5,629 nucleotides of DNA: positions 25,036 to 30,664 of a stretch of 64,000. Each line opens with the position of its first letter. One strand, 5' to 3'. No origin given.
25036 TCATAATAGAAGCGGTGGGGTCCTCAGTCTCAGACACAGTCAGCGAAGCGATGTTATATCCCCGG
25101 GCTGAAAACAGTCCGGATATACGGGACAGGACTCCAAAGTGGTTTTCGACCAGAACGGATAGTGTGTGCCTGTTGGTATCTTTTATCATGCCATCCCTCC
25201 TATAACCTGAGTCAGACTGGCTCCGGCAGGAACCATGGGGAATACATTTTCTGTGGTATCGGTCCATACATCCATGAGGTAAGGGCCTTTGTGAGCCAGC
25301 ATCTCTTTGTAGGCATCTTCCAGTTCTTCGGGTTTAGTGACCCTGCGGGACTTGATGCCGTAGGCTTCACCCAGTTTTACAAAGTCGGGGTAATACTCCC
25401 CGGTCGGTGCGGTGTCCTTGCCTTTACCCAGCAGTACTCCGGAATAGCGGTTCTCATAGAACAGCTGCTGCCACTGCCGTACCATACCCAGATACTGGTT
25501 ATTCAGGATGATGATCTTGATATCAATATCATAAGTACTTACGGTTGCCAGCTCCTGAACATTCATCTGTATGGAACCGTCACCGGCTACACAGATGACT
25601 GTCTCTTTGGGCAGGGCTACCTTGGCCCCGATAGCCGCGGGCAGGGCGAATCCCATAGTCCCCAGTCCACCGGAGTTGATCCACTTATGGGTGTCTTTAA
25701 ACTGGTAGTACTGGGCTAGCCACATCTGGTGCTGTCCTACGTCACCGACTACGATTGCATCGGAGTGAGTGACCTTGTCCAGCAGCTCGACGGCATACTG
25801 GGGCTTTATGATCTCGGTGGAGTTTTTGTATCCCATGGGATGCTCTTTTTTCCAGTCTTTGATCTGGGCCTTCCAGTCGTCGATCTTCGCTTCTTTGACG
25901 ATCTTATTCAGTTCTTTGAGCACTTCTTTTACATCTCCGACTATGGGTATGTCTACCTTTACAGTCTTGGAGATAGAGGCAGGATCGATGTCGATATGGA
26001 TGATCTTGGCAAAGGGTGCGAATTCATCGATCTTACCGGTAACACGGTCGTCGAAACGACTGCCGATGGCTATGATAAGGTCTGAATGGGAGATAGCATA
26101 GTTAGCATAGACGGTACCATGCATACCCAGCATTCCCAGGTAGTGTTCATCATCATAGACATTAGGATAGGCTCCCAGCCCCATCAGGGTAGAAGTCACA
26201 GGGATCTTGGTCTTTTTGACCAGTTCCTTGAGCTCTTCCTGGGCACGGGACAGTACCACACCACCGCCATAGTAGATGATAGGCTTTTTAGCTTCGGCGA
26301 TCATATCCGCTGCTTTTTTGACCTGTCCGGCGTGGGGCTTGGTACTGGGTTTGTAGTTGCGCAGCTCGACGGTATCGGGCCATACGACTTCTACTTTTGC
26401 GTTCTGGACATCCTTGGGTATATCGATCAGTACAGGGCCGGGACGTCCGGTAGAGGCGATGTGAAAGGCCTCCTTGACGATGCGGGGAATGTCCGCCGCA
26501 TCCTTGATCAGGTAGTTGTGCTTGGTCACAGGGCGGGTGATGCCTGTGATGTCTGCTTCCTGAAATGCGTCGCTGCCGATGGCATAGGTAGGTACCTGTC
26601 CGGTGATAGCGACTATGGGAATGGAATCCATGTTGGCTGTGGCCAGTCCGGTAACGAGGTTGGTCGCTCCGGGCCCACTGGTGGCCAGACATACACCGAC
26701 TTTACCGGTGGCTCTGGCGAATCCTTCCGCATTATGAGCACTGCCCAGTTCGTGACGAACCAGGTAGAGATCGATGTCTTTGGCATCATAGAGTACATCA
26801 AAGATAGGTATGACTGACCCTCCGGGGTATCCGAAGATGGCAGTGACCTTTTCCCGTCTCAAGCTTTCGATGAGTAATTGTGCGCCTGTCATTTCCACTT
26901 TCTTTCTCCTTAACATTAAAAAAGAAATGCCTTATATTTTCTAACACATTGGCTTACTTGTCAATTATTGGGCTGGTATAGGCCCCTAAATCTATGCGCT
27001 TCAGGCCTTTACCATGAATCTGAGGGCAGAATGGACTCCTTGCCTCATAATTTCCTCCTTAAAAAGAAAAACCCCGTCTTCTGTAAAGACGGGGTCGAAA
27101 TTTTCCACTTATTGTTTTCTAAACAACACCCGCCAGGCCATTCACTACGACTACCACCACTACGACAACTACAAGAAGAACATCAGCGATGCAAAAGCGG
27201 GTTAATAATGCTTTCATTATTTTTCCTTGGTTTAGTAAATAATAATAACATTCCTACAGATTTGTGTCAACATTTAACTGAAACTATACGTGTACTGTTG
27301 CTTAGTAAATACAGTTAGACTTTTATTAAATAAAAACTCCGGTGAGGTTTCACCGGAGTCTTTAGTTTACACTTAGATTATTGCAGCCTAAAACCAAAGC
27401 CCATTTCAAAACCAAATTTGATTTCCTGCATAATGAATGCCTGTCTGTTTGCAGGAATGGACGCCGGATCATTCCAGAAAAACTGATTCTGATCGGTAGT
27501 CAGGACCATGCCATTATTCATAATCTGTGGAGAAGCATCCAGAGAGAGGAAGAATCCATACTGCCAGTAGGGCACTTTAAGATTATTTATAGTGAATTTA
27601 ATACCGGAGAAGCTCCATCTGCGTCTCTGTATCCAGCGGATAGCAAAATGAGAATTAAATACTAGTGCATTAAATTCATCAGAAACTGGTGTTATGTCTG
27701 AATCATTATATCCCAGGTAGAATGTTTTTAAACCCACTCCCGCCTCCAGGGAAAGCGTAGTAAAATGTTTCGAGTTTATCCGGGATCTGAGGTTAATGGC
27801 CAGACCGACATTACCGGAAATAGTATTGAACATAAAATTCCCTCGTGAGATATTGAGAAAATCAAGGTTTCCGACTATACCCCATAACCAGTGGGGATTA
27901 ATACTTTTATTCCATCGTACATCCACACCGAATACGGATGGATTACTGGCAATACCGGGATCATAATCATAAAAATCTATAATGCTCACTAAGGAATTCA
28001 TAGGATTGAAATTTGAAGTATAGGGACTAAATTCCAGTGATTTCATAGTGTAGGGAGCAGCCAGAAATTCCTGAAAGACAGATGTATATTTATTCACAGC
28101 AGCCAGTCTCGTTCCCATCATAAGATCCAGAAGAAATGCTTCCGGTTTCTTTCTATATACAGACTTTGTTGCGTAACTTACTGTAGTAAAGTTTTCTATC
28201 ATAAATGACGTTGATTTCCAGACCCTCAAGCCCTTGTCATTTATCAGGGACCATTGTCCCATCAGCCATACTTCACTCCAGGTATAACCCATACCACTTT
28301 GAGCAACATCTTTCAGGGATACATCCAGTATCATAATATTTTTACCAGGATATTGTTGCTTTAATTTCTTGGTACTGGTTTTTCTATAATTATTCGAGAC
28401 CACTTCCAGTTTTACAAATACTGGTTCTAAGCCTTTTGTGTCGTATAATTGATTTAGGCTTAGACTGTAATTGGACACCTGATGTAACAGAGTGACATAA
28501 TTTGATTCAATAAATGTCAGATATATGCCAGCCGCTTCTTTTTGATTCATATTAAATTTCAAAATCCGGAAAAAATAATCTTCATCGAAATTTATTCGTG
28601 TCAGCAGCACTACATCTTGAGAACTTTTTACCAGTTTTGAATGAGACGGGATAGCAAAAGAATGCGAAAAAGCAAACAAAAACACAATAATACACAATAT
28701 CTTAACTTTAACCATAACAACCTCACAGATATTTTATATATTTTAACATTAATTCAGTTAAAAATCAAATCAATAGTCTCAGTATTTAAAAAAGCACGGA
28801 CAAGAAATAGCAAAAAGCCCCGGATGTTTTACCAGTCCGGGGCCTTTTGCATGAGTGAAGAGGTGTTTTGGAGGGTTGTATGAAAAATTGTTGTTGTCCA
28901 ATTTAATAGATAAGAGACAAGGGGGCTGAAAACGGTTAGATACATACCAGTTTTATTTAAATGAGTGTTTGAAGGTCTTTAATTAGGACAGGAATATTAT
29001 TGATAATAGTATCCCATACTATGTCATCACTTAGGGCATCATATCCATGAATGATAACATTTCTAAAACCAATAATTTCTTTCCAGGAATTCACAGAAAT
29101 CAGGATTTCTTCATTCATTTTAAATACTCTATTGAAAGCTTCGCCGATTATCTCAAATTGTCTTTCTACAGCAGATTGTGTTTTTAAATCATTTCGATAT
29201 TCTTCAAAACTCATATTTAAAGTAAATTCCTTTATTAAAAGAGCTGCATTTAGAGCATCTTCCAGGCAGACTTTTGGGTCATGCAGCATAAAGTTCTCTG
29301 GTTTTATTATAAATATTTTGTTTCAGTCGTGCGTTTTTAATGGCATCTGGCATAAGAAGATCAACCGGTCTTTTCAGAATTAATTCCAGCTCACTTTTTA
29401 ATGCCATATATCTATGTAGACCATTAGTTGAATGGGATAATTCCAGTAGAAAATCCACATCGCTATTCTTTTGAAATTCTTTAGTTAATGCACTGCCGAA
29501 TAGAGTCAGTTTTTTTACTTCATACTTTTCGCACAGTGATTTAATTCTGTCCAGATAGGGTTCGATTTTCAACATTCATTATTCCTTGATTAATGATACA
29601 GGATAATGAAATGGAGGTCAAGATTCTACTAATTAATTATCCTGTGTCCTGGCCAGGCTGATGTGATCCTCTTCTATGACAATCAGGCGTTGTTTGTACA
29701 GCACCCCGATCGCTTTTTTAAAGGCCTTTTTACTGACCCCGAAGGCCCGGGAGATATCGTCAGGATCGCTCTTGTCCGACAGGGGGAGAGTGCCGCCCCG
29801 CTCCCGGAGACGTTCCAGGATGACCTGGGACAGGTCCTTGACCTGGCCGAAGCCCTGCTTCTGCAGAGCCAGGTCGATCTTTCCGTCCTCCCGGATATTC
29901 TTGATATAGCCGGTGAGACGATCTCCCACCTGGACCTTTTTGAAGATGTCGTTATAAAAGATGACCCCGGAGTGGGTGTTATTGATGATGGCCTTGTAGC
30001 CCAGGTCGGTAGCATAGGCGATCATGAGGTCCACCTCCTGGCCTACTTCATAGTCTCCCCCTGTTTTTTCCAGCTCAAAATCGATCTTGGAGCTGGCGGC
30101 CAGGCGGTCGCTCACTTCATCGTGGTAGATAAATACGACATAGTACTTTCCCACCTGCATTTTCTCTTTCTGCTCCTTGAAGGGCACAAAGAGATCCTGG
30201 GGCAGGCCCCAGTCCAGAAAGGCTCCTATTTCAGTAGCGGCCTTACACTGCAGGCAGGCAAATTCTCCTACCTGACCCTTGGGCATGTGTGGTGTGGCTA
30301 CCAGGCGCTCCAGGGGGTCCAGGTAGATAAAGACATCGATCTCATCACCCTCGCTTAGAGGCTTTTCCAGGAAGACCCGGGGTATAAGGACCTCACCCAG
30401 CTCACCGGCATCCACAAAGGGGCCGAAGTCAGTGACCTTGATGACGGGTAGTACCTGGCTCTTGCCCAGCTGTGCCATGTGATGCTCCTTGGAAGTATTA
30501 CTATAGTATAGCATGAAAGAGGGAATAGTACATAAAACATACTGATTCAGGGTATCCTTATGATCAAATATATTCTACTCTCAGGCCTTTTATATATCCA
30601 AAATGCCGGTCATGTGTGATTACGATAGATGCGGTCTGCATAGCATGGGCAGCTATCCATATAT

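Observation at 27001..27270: Unannotated poly-Val leader peptide, attenuator and promoter upstream of ilvB-ilvH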

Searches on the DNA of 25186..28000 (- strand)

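Call 5: search_rna_families(source=window, start=26000, end=28000, threshold=evalue, max_evalue=10, show_alignments=3)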
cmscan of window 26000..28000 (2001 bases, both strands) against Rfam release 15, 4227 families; matches with E-value up to 10: 14.
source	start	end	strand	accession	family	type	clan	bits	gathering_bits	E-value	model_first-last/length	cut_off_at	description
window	27439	27501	-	RF01158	SNORD108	Gene; snRNA; snoRNA; CD-box;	-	23.8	46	0.14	1-71/71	no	Small nucleolar RNA SNORD108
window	27059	27129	-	RF02371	PyrG_leader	Cis-reg; leader;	-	23.8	65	2.9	1-78/78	no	PyrG leader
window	27060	27138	-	RF04312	trpB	Cis-reg;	-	21.7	59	5.1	1-107/107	no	trpB ncRNA motif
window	27328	27398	-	RF02495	ohsC_RNA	Gene; antitoxin;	-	21.4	50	3.2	1-77/77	no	Oppression of Hydrophobic ORF by sRNA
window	27293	27401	-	RF00396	SNORA13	Gene; snRNA; snoRNA; HACA-box;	CL00028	21.2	53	1.1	1-134/134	no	Small nucleolar RNA SNORA13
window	27331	27421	-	RF02394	sau-63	Gene; sRNA;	-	20.4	100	0.79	1-98/98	no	Staphylococcus sRNA sau-63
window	27325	27444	-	RF02053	STnc430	Gene; sRNA;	-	19.8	47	4.5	1-162/162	no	Enterobacterial sRNA STnc430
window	27836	27935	-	RF03896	MIR2275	Gene; miRNA;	-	19.3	60.5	2.7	1-95/95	no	MIR2275 microRNA precursor family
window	27065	27198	-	RF01859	Phe_leader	Cis-reg; leader;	-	18.1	55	7.7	1-125/125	no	Phenylalanine leader peptide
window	27301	27380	+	RF02621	BSnc120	Gene; sRNA;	-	17.9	114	1.3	1-88/88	no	Brucella sRNA 120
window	26123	26162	-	RF01278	SNORD109A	Gene; snRNA; snoRNA; CD-box;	CL00069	17.8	35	2.7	1-67/67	no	Small nucleolar RNA SNORD109A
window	27315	27381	-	RF02621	BSnc120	Gene; sRNA;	-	17.6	114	1.6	1-88/88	no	Brucella sRNA 120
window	27064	27115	-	RF02837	anti-hemB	Gene; sRNA;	-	16.6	49.5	0.97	1-81/81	no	Burkholderia RNA 7 (anti-hemB)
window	27015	27110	-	RF01880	Xist_exon1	Gene; lncRNA;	-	16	50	0.23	1-85/85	no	X-chromosome inactivation gene exon 1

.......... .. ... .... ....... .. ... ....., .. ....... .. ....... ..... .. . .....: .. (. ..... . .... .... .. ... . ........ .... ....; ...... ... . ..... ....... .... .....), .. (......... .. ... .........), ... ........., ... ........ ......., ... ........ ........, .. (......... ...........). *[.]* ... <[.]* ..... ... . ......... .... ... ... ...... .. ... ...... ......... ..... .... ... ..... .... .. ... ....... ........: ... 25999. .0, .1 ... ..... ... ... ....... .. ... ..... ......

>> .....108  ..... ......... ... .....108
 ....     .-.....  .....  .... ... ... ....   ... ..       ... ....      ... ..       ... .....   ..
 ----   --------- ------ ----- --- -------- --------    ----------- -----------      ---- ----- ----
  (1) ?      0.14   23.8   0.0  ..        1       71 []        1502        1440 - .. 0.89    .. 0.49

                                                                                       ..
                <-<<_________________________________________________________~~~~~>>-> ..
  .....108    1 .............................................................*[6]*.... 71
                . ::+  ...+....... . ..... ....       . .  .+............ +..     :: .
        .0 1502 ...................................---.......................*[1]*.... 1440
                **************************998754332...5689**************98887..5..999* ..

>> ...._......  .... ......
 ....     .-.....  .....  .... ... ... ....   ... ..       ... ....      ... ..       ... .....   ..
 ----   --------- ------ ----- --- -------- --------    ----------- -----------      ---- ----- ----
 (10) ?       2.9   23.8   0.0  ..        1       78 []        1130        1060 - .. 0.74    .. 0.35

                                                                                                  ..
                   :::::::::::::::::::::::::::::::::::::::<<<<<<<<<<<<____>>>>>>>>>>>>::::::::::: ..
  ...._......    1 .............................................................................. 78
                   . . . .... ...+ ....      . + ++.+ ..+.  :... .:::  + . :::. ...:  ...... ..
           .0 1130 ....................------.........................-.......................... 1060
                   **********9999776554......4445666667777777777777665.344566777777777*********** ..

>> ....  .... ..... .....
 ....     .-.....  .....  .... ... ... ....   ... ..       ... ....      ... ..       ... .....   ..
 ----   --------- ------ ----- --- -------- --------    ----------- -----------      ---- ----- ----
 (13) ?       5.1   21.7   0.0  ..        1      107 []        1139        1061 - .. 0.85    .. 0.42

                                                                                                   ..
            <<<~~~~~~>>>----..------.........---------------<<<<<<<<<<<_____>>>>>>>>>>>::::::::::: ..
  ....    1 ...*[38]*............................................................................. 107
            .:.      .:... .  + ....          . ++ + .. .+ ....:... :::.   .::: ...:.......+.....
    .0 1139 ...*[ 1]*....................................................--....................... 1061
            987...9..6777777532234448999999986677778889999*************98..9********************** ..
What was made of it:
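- On Curated Rfam leader / ilvB-associated RNA families (e.g. Leu_leader, Thr_leader, His_leader, Trp_leader, Phe_leader, ilvB-associated motifs): The best leader-type match is Phe_leader at 18 bits against a threshold of 55, E = 7.7 (call 5).
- Closest known: Leptospira 'ilvB motif'. Different: No ilvB-named Rfam family appeared among the matches at E up to 10 (call 5).
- Closest known: ilvB-II motif / ilvBNC uORF attenuator of Corynebacterium, and the ilvB-OMG motif. Different: There is no Rfam-level match (call 5).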

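Call 65: search_rna_families(sources=[L033, L082, L085, L091], threshold=gathering)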
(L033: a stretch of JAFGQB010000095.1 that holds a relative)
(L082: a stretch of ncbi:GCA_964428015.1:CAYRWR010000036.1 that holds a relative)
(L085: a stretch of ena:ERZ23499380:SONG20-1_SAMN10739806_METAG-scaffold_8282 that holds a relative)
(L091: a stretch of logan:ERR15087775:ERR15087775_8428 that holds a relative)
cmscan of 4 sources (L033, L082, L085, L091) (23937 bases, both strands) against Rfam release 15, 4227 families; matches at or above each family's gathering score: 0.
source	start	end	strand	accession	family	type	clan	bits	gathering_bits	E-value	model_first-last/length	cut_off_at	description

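Call 74: search_dna_similar(query=window:27055-27240:-, collection=ecoli_genomes, mode=distant, max_evalue=10, max_rows=5)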
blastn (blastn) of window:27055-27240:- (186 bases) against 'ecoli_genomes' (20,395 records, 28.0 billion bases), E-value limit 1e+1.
Records with a match: 23; places in all: 23; records where one place covers at least 80% of the query: 0.
Genomes with a match: 22 of 5426; with a place that covers at least 80% of the query: 0. Places per genome that has any: lowest 1, median 1, highest 2. On chromosomes: 0 places; on plasmids: 23.
Best place of each record, by identity: >=99% 4; 80-90% 19.
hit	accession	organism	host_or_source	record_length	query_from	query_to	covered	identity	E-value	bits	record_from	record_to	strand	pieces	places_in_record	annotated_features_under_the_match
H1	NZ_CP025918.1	Escherichia coli strain 120899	Homo sapiens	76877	97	127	17%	87.1%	7e+0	39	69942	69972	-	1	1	traI: conjugative transfer relaxase/helicase TraI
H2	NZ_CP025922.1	Escherichia coli strain 103605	Homo sapiens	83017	97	127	17%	87.1%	7e+0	39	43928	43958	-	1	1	traI: conjugative transfer relaxase/helicase TraI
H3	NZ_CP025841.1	Escherichia coli strain 214-4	Homo sapiens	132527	97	127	17%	87.1%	7e+0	39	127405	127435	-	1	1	conjugative transfer relaxase/helicase TraI domain-containing protein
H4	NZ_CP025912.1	Escherichia coli strain 204446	Homo sapiens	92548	97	127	17%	87.1%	7e+0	39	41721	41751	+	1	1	traI: conjugative transfer relaxase/helicase TraI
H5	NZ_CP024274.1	Escherichia coli strain F9792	missing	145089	97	127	17%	87.1%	7e+0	39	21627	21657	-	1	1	conjugative transfer relaxase/helicase TraI domain-containing protein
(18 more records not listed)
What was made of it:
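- On E. coli ivbL/ilvL leaders (homology): blastn (word size 11) against all complete E. coli genomes found no chromosomal hit (call 74).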

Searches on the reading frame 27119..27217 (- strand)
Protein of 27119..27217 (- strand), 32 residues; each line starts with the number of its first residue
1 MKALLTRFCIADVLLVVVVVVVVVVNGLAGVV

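Call 66: list_cluster_members(proteins=[window:27122-27217:-, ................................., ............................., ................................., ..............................])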
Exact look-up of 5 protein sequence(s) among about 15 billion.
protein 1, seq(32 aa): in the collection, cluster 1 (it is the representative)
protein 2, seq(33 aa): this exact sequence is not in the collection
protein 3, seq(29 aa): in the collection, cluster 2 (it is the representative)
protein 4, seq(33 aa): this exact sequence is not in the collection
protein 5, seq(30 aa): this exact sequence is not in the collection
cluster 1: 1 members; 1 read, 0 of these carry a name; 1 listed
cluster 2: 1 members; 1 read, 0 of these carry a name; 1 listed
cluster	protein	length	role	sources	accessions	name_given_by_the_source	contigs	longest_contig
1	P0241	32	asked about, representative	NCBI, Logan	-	-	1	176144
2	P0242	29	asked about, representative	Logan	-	-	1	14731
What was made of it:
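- Checked: In the large protein collection the 32-aa product exists as an unnamed singleton gene call (call 66).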

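Call 67: find_encoding_contigs(protein=window:27119-27217:-, flank=500, max_places=3)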
Protein window:27119-27217:- (32 aa): 1 contig read that carries it; 1 place shown.
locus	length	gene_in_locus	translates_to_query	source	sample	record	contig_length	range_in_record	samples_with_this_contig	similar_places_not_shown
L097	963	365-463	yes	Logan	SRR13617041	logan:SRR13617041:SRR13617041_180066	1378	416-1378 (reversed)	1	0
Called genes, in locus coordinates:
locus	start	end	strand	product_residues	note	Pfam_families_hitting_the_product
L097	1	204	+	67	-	?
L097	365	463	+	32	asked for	-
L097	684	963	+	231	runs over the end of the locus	?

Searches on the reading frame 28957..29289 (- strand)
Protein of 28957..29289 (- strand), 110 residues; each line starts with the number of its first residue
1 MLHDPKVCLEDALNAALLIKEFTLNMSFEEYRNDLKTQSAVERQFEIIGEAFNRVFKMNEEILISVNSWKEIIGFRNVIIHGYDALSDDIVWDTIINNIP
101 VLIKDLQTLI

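Call 56: search_protein_families(library=pfam, proteins=[window:28957-29289:-], max_evalue=0.01)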
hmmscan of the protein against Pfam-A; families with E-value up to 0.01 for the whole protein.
window:28957-29289:- (110 aa): 1 family
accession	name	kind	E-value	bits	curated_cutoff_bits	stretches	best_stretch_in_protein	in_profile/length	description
PF01934.22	HepT-like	-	1.3e-24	86.7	23.5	1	14-107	3-118/120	Ribonuclease HepT-like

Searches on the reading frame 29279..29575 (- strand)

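Call 56: search_protein_families(library=pfam, proteins=[window:29279-29575:-], max_evalue=0.01)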
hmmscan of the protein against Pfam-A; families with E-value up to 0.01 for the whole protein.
window:29279-29575:- (98 aa): 3 families
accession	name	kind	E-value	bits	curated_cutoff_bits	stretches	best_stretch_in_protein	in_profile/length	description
PF01909.29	NTP_transf_2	-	8.9e-15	55.3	21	1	12-93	6-91/93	Nucleotidyltransferase domain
PF18765.7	Polbeta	-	8.8e-14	51.9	26.9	1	10-96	2-88/93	Polymerase beta, Nucleotidyltransferase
PF22600.2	MTPAP-like_central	-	0.00022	21.7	27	1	14-68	33-85/139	Poly(A) RNA polymerase, mitochondrial-like, central palm domain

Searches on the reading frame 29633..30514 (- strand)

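Call 9: search_protein_families(library=ncbifam, proteins=[window:29633-30514:-])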
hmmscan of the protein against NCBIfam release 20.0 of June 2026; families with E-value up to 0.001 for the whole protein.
window:29633-30514:- (293 aa): 0 families

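Call 56: search_protein_families(library=pfam, proteins=[window:29633-30514:-], max_evalue=0.01)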
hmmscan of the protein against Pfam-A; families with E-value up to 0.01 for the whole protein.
window:29633-30514:- (293 aa): 3 families
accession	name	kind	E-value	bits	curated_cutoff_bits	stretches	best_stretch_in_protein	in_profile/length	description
PF13509.12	S1_2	-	7.5e-27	93.7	21.8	2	16-74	1-59/61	S1 domain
PF17783.7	CvfB_WH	-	7.3e-25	87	22.9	1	230-287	1-58/58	CvfB-like winged helix domain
PF00575.29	S1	-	4.8e-06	27.3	22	0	94-134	16-55/74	S1 RNA binding domain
